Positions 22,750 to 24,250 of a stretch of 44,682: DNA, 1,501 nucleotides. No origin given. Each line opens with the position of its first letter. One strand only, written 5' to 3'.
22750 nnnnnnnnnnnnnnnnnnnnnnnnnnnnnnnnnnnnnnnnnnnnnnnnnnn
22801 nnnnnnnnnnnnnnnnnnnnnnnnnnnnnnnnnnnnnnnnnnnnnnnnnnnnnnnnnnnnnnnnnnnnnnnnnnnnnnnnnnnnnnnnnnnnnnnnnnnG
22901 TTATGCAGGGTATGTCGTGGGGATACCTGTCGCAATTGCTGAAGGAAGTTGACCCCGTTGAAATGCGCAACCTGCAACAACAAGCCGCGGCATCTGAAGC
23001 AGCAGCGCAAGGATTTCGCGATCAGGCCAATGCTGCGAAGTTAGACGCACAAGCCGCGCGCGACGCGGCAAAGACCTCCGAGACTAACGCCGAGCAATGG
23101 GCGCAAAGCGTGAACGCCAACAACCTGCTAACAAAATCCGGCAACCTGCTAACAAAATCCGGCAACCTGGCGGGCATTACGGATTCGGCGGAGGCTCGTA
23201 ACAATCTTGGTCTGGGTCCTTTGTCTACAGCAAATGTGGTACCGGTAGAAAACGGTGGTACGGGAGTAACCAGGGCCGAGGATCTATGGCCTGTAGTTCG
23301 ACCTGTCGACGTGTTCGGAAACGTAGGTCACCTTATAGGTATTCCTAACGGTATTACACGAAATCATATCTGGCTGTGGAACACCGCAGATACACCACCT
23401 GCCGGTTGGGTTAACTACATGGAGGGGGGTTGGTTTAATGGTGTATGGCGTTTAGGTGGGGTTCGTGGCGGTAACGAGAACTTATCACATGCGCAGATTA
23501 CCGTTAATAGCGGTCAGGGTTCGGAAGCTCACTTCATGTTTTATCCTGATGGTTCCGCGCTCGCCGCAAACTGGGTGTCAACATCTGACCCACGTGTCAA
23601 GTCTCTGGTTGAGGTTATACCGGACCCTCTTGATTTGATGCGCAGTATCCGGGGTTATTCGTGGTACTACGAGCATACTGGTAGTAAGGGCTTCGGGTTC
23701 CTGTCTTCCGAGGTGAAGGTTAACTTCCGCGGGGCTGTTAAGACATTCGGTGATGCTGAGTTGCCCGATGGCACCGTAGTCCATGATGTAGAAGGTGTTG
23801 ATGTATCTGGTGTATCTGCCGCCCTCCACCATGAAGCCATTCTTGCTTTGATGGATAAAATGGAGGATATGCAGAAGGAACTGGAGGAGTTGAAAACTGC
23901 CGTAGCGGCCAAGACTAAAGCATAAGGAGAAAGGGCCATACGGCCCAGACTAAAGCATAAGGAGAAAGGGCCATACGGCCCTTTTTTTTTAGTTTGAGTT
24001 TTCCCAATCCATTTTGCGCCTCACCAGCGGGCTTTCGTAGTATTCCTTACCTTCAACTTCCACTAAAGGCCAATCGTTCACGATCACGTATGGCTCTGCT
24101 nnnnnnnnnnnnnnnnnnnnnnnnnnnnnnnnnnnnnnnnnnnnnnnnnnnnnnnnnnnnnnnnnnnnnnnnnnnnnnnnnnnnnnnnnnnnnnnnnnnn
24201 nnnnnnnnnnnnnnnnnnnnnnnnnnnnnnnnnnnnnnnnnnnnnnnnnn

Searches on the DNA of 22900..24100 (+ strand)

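Call 20: search_dna_similar(query=window:22900-24100:+, collection=phages, mode=near, max_rows=20)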
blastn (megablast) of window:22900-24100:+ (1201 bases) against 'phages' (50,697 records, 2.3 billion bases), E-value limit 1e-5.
Records with a match: 47; places in all: 56; records where one place covers at least 80% of the query: 0.
Best place of each record, by identity: 95-99% 8; 90-95% 17; 80-90% 22.
By first word of the organism name: Escherichia 43; Shigella 1; Salmonella 1; Dhillonvirus 1; Campylobacter 1.
By host as written in the record: Escherichia coli 20; Escherichia sp. 5; Escherichia coli K-12 4; Escherichia coli APCE50 2; Escherichia coli O157:H7 2; Escherichia sp. Mg1655 2; Escherichia coli K-12 MG1655 2; Escherichia coli ATCC 11303 2; and 8 more.
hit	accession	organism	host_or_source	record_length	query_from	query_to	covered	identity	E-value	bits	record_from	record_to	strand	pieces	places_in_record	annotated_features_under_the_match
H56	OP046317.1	Escherichia phage PEC14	Escherichia coli APCE50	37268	1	1201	24%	95.1%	5e-47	448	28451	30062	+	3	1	hypothetical protein (x2)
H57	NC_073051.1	Escherichia phage PEC14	Escherichia coli APCE50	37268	1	1201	24%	95.1%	5e-47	448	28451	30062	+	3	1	hypothetical protein (x2)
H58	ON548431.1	Escherichia phage PEC9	Escherichia coli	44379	1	1201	24%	95.1%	5e-47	448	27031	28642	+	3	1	hypothetical protein (x2)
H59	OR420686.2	Shigella phage 1b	Shigella flexneri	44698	910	1197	16%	88.9%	2e-35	246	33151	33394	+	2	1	tail fiber protein | hypothetical protein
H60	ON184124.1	Escherichia phage PC2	Escherichia sp.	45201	1030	1201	14%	91.0%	1e-58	233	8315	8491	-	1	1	hypothetical protein | tail fibers protein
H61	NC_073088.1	Escherichia phage PC2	Escherichia sp.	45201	1030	1201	14%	91.0%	1e-58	233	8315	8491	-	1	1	hypothetical protein | tail fibers protein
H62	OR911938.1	Escherichia phage vB_EcoS_SD276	Escherichia coli LCU-Ecoli405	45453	1030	1201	14%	90.2%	7e-56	224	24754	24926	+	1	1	hypothetical protein | tail fiber protein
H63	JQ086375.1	Escherichia phage HK578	Escherichia coli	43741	1030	1197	14%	86.5%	4e-43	182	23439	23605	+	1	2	hypothetical protein | tail fiber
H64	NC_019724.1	Escherichia phage HK578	Escherichia coli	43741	1030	1197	14%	86.5%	4e-43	182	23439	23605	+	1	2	hypothetical protein | tail fiber protein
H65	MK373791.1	Escherichia phage vB_EcoS_WFI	Escherichia coli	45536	1030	1191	13%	86.0%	2e-40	172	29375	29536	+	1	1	hypothetical protein | putative tail fiber protein | terminator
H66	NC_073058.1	Escherichia phage vB_EcoS_WFI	Escherichia coli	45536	1030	1191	13%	86.0%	2e-40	172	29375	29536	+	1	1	hypothetical protein | putative tail fiber protein | terminator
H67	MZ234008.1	Escherichia phage vB_EcoS-22664B1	Escherichia coli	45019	1030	1191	13%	85.4%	1e-38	167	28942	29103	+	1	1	hypothetical protein (x2)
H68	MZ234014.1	Escherichia phage vB_EcoS-101114B2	Escherichia coli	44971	1030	1191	13%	85.4%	1e-38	167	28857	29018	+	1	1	hypothetical protein (x2)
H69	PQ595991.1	Escherichia phage Psq-1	Escherichia coli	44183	1046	1201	13%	87.8%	1e-42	180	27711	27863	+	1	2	hypothetical protein | tail fibers protein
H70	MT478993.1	Escherichia phage vB_EcoS_011D5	Escherichia coli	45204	1046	1201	13%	87.8%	1e-42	180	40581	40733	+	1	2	hypothetical protein | putative tail tip protein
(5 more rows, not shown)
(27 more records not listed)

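Call 51: get_annotated_region(hit=H58, flank=600)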
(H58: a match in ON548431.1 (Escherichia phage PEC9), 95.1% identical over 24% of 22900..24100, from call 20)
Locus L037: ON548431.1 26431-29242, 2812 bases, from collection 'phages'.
description: Escherichia phage PEC9, complete genome.
organism: Escherichia phage PEC9 (NCBI taxid 2951174)
taxonomy: Viruses; Duplodnaviria; Heunggongvirae; Uroviricota; Caudoviricetes; Dhillonvirus
host: Escherichia coli; source: -; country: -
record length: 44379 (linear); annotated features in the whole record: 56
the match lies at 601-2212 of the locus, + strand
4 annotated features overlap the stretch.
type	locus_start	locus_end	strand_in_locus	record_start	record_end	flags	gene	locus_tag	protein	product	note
CDS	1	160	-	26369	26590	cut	-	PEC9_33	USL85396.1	hypothetical protein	hypothetical protein WF5505_00037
CDS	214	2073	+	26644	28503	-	-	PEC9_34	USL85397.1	hypothetical protein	-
CDS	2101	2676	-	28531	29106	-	-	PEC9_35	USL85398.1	hypothetical protein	-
CDS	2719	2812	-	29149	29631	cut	-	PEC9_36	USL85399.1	hypothetical protein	hypothetical protein bob_12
